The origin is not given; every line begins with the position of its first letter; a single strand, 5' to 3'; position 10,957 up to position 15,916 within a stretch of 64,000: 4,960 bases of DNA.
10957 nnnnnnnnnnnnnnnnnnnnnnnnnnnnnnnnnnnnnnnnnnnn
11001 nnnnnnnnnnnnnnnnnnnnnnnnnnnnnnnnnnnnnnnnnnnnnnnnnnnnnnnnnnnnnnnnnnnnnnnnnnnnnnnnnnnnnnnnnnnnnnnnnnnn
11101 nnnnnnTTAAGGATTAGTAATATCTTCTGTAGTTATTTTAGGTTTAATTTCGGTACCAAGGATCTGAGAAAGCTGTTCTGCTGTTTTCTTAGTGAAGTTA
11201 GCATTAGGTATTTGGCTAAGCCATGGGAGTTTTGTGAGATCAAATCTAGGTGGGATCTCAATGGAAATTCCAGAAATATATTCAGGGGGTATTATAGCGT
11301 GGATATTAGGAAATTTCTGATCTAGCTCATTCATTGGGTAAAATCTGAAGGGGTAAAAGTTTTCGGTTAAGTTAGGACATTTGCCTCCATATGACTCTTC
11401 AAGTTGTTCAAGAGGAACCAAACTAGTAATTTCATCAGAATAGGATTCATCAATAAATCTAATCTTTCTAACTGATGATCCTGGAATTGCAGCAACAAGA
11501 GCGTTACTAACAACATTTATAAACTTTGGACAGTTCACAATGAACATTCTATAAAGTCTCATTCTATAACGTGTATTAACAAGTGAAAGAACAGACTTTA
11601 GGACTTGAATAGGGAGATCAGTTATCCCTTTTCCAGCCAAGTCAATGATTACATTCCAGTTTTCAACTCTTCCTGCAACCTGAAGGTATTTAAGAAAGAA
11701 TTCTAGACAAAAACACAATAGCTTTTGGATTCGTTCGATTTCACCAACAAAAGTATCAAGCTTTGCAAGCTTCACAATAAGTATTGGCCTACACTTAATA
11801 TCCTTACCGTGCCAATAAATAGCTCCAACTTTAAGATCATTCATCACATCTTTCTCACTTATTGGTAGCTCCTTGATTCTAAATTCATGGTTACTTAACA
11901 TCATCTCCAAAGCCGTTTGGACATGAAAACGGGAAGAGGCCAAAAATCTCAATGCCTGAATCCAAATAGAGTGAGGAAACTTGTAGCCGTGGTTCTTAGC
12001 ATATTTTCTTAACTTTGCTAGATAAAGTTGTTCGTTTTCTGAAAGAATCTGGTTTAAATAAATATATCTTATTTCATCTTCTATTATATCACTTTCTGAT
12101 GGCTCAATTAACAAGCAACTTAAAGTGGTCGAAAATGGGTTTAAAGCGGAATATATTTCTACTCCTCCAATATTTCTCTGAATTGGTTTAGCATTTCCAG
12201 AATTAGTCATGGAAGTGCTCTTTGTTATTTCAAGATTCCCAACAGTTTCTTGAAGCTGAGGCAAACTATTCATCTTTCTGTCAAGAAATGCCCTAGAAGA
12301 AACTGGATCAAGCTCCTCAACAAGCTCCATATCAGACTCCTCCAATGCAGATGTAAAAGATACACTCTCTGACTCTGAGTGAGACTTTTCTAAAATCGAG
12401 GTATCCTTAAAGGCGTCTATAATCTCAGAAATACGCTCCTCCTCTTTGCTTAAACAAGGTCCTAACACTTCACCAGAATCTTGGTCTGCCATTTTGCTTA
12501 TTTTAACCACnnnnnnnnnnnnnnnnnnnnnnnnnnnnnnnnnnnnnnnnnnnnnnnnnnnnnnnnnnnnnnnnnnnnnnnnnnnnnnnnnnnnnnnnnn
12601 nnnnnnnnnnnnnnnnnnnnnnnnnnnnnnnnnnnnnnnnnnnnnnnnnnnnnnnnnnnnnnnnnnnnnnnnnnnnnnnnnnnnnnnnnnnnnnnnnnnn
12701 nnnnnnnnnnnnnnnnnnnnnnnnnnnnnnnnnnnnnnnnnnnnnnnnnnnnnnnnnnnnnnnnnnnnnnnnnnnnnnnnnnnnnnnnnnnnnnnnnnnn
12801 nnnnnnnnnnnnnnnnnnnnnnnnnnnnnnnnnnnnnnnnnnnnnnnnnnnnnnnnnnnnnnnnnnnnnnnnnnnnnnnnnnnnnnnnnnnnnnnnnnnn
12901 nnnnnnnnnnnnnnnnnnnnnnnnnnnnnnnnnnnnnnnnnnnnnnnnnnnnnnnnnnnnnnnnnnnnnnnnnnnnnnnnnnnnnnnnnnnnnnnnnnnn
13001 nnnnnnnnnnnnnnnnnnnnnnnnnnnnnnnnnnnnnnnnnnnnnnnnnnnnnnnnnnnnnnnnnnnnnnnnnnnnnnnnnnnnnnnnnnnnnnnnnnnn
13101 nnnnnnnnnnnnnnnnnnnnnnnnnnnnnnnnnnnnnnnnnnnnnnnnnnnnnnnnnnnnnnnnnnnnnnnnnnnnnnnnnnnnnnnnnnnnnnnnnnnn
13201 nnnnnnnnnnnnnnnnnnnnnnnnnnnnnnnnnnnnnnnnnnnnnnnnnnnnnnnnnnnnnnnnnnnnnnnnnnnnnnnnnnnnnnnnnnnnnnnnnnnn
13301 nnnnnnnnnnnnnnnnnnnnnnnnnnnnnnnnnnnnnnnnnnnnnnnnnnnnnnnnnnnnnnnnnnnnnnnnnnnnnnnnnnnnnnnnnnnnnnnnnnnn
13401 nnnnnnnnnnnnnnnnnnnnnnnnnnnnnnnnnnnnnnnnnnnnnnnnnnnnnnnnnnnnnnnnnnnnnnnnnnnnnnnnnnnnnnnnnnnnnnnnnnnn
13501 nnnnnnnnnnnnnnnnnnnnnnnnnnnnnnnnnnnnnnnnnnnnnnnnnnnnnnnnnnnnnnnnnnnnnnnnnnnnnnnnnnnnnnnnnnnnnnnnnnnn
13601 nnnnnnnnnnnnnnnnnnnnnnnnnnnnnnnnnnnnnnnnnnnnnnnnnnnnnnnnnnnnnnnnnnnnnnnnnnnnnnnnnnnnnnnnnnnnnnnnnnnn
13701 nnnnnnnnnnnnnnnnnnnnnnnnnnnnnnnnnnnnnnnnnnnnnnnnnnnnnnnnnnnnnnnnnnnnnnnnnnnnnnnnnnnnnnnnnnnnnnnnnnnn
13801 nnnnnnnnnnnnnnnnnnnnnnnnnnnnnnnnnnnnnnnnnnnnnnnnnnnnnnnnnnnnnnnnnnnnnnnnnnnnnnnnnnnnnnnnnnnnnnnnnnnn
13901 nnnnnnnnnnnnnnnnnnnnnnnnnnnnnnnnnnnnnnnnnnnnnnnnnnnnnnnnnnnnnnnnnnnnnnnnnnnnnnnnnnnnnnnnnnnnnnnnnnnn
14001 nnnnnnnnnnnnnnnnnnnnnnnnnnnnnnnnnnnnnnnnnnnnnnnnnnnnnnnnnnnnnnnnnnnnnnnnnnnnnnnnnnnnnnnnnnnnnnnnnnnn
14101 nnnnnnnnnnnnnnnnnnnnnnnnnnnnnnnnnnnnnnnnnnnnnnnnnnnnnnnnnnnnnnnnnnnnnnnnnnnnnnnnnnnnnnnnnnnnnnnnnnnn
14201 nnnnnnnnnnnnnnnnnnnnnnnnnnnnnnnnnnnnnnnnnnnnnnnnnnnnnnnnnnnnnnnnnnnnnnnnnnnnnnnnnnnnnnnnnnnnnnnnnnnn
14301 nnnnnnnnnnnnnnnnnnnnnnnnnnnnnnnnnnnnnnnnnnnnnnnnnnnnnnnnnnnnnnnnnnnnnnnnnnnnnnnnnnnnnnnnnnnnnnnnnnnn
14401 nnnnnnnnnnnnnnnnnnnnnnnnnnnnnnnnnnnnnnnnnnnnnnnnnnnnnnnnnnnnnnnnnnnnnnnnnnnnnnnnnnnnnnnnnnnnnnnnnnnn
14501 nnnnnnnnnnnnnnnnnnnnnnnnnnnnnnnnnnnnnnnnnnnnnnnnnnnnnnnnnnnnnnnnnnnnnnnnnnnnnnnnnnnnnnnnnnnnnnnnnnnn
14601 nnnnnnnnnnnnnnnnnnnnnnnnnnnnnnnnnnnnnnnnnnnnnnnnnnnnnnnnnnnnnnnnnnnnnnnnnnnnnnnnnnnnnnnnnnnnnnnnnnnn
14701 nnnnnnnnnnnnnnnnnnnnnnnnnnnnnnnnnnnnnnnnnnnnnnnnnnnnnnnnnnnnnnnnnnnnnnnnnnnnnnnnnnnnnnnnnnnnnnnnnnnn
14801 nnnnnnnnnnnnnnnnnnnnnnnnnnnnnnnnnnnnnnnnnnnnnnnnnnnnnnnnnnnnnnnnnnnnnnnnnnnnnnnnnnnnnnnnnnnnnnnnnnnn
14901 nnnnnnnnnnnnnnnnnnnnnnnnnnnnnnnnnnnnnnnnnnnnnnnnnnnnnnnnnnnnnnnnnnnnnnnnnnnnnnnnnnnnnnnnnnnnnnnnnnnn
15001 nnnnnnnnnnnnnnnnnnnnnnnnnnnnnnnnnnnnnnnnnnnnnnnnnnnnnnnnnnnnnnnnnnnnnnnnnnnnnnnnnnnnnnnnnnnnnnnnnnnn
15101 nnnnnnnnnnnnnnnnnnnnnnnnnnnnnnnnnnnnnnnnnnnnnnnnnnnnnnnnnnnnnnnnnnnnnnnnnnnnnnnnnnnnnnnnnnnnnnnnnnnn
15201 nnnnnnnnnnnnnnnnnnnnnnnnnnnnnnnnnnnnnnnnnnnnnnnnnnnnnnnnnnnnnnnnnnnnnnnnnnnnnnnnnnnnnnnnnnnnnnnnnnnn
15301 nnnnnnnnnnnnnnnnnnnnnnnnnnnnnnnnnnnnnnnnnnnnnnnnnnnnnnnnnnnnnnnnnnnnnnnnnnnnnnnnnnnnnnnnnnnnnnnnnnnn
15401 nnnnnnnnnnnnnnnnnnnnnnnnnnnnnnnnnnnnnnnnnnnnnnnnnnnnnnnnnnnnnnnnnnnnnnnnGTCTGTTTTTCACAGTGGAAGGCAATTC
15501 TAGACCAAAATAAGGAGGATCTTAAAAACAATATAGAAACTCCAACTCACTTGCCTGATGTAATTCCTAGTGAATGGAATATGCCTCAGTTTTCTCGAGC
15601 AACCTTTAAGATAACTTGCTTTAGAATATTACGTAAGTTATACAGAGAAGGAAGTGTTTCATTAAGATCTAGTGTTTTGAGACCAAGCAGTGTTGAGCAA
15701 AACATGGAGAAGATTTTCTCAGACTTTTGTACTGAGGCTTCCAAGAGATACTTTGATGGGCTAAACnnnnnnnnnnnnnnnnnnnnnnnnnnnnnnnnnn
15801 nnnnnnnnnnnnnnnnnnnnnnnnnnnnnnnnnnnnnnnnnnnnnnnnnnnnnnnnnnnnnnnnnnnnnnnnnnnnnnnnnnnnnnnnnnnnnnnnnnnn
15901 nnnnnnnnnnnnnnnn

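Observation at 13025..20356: Giant secreted protein built from at least nine copies of a previously uncharacterised [W-K-x-I … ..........] repeat unit, with a polyproline FH1-like stretch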

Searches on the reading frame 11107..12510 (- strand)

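Call 21: search_protein_families(library=pfam, proteins=[window:11107-12510:-], max_evalue=0.001)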
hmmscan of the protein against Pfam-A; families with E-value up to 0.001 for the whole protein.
window:11107-12510:- (467 aa): 2 families
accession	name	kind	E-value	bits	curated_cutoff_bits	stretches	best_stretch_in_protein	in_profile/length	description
PF00650.25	CRAL_TRIO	-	3.8e-35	121.4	22.6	1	227-376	2-153/153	CRAL/TRIO domain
PF13716.11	CRAL_TRIO_2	-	9e-05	23.3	23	1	242-376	3-130/137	Divergent CRAL/TRIO domain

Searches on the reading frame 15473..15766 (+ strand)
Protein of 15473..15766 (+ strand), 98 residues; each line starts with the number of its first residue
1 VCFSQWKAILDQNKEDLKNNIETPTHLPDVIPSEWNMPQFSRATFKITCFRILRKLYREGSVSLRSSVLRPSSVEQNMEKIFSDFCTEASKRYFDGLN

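Call 32: search_solved_structures(query=A1, max_evalue=10)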
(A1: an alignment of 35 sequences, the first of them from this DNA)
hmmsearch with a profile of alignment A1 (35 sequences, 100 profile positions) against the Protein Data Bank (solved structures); distinct sequences matched with E-value up to 10: 6.
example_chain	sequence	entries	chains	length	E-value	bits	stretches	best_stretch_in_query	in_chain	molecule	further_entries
6xu8_AT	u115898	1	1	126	0.52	13.7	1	38-91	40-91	40S ribosomal protein S19a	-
3bc1_B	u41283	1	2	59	0.57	13.5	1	7-48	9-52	Synaptotagmin-like protein 2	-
8v4y_W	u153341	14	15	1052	0.59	13.5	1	24-68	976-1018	SWI/SNF-related matrix-associated actin-dependent regulator of chromatin subfamily A membe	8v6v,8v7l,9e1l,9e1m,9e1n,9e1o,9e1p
1ofc_X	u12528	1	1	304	0.66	13.4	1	29-69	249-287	ISWI PROTEIN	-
6xu6_AT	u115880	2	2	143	0.72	13.2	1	38-91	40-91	40S ribosomal protein S19a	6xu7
4v6w_AT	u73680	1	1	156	0.78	13.1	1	38-91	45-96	40S ribosomal protein S19a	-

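Call 33: search_protein_families(library=pfam, alignment_id=A1, max_evalue=10)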
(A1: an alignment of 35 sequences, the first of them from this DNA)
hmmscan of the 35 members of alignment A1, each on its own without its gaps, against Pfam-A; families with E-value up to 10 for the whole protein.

A. member 1, seq(98 aa): 1 family
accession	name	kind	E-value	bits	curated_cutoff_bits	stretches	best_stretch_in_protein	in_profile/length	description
PF15594.11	Imm50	-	0.0024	18.4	27.1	1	12-53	27-66/118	Immunity protein 50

B. families by the number of members that match (of 35 scanned): 9 families
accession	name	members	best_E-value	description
PF15594.11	Imm50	3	0.0024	Immunity protein 50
PF13708.11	DUF4942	2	0.048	Domain of unknown function (DUF4942)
PF03685.18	UPF0147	2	0.075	Uncharacterised protein family (UPF0147)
PF07543.17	PGA2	1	0.0019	Protein trafficking PGA2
PF18502.6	Mrpl_C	1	0.022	54S ribosomal protein L8 C-terminal domain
PF15729.11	CTSRT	1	0.044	Cation channel sperm-associated targeting subunit tau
PF22913.1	NBAS_11th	1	0.078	NBAS subunit of NRZ tethering complex, C-terminal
PF00867.23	XPG_I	1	0.098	XPG I-region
PF19255.4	DUF5902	1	0.17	Family of unknown function (DUF5902)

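Call 36: search_protein_representatives(alignment_id=A1)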
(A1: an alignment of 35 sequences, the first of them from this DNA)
Query: 35 sequences, 100 profile positions. Proteins with E-value up to 0.001 (for the whole library): 6; up to 1e-10: 4; up to 1e-30: 4. The best 6 are listed.
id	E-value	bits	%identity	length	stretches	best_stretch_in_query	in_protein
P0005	1.8e-154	519.0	-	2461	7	3-98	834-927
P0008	4.5e-147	495.3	-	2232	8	2-98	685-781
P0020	4.9e-61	219.2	-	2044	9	3-98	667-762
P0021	5.4e-54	196.6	-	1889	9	2-98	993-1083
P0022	4.8e-04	36.3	-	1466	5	18-99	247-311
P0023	7.1e-04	35.8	-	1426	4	3-66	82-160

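Call 37: list_cluster_members(proteins=[P0020, P0021, P0022, P0023])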
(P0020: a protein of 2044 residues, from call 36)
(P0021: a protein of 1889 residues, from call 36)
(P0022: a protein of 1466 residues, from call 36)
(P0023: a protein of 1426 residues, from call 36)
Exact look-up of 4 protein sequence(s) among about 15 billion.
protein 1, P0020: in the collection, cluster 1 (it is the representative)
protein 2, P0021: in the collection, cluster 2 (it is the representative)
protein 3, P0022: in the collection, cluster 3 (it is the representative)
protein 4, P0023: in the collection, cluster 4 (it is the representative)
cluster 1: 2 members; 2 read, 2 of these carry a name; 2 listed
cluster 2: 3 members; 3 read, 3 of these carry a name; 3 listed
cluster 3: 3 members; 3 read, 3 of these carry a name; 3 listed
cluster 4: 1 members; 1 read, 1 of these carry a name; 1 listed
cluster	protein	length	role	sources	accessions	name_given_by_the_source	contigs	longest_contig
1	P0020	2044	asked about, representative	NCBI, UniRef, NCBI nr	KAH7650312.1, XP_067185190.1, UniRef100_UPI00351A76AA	large with signal peptide [Cryptosporidium bovis] | large with signal peptide n=1 Tax=Cryptosporidium bovis TaxID=310047 RepID=UPI00351A76AA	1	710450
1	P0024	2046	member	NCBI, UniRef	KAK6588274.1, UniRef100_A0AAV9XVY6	large with signal peptide [Cryptosporidium xiaoi] | Large with signal peptide n=1 Tax=Cryptosporidium xiaoi TaxID=659607 ...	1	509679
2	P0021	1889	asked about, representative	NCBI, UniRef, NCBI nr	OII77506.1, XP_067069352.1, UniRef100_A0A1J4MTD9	hypothetical protein cand_016660 [Cryptosporidium andersoni] | Uncharacterized protein n=1 Tax=Cryptosporidium andersoni TaxID=117008 ...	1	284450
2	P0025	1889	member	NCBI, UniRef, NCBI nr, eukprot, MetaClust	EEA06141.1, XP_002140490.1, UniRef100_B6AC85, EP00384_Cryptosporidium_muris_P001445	uncharacterized protein CMU_018980 [Cryptosporidium muris RN66] | Uncharacterized protein n=1 Tax=Cryptosporidium muris (strain RN66) TaxID=441375 ... | XP_002140490.1 hypothetical protein [Cryptosporidium muris RN66]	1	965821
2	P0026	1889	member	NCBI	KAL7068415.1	hypothetical protein ACR3K2_11370 [Cryptosporidium serpentis]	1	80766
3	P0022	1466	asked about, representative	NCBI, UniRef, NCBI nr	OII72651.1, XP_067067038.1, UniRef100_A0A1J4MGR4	hypothetical protein cand_011790 [Cryptosporidium andersoni] | Uncharacterized protein n=1 Tax=Cryptosporidium andersoni TaxID=117008 ...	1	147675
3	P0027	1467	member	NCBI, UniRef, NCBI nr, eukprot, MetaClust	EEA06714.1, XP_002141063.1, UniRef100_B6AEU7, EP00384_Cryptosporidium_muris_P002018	uncharacterized protein CMU_013890 [Cryptosporidium muris RN66] | Uncharacterized protein n=1 Tax=Cryptosporidium muris (strain RN66) TaxID=441375 ... | XP_002141063.1 hypothetical protein [Cryptosporidium muris RN66]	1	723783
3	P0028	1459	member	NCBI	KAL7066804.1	hypothetical protein ACR3K2_27350 [Cryptosporidium serpentis]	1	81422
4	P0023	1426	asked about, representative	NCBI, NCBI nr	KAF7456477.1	hypothetical protein HWI79_3045 [Cryptosporidium felis]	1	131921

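Call 38: predict_structure(alignment_id=A1)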
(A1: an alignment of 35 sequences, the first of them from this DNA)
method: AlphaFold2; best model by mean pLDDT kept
length: 98 residues; sequences in the alignment: 35
mean_pLDDT: 89.6   pTM: 0.84
mean pLDDT of the five models: 89.6, 89.3, 88.3, 88.2, 85.9
residues with pLDDT >= 90: 70; 70-90: 22; 50-70: 6; < 50: 0
segments of 3 or more residues with pLDDT < 50: none
pLDDT, mean of each block of 10 residues (from residue 1): 91 96 94 83 94 95 81 80 97 85
secondary structure, 60 per line:
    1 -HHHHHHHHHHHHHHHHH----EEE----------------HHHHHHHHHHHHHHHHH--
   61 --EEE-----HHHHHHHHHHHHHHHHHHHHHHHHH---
elements in order: H2-18 E23-25 H42-58 E63-65 H71-95

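Call 50: find_homologous_proteins(query=A2, max_evalue=0.01)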
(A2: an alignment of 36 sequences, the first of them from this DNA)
Query A2 (36 sequences): 281 candidates shared short words with the query, none scored E <= 0.01.

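Call 62: fold_search(model_id=the predicted structure, library=pdb)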
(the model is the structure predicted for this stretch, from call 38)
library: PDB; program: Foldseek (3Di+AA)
matches with E <= 10: 49; with E <= 0.001: 0
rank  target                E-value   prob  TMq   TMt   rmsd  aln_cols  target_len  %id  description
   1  2yfc_D                1.3e+00  0.14  0.31  0.25  13.4        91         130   12  STRUCTURAL AND FUNCTIONAL INSIGHTS OF DR2231 PROTEIN, THE MAZG-LIKE NUCLEOSIDE TRIPHOSPHATE PYROPHOSPHOHYDROLASE FROM  (released 2011-07-06)
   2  2yfc_B                1.4e+00  0.14  0.31  0.24  13.4        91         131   12  STRUCTURAL AND FUNCTIONAL INSIGHTS OF DR2231 PROTEIN, THE MAZG-LIKE NUCLEOSIDE TRIPHOSPHATE PYROPHOSPHOHYDROLASE FROM  (released 2011-07-06)
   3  5hx1_C                1.4e+00  0.11  0.29  0.23  13.3        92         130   13  Crystal structure of DR2231_E46A mutant in complex with dUMP and magnesium (released 2016-10-26)
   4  5hwu_B                1.8e+00  0.12  0.31  0.24  13.4        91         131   12  Crystal Structure of DR2231_E46A mutant in complex with dUMPNPP and Manganese (released 2016-10-26)
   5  2yeu_E                1.8e+00  0.12  0.31  0.22  13.4        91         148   14  Structural and functional insights of DR2231 protein, the MazG-like nucleoside triphosphate pyrophosphohydrolase from  (released 2011-07-06)
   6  5i0m_C                1.8e+00  0.10  0.30  0.25  13.3        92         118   12  Crystal structure of DR2231_E79A mutant in complex with dUMP (released 2016-10-26)
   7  5i0j_D                1.8e+00  0.10  0.29  0.23  13.3        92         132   13  Crystal structure of DR2231_E47A mutant in complex with dUMP (released 2016-10-26)
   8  5hva_C                1.9e+00  0.10  0.30  0.23  13.3        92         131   13  Crystal structure of DR2231 in complex with dUMPNPP and magnesium. (released 2016-10-26)
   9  5i0j_C                2.2e+00  0.09  0.30  0.23  13.3        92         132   13  Crystal structure of DR2231_E47A mutant in complex with dUMP (released 2016-10-26)
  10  5hzz_C                2.2e+00  0.09  0.30  0.22  13.3        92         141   13  Crystal structure of DR2231_E47A mutant in complex with dUMP and manganese (released 2016-10-26)
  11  2yfc_A                2.3e+00  0.10  0.31  0.23  13.3        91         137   14  STRUCTURAL AND FUNCTIONAL INSIGHTS OF DR2231 PROTEIN, THE MAZG-LIKE NUCLEOSIDE TRIPHOSPHATE PYROPHOSPHOHYDROLASE FROM  (released 2011-07-06)
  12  5hyl_D                2.6e+00  0.08  0.29  0.21  13.3        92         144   13  Crystal structure of DR2231_E47A mutant in complex with dUMPNPP and magnesium (released 2016-10-26)
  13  2m4e_MODEL_1_A        2.9e+00  0.08  0.23  0.25  10.3        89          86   12  Solution NMR structure of VV2_0175 from Vibrio vulnificus, NESG target VnR1 and CSGID target IDP91333 (released 2013-03-13)
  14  2yfd_C                2.9e+00  0.08  0.29  0.22  13.3        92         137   15  STRUCTURAL AND FUNCTIONAL INSIGHTS OF DR2231 PROTEIN, THE MAZG-LIKE NUCLEOSIDE TRIPHOSPHATE PYROPHOSPHOHYDROLASE FROM  (released 2011-07-06)
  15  5hva_B                2.9e+00  0.08  0.29  0.22  13.4        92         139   15  Crystal structure of DR2231 in complex with dUMPNPP and magnesium. (released 2016-10-26)
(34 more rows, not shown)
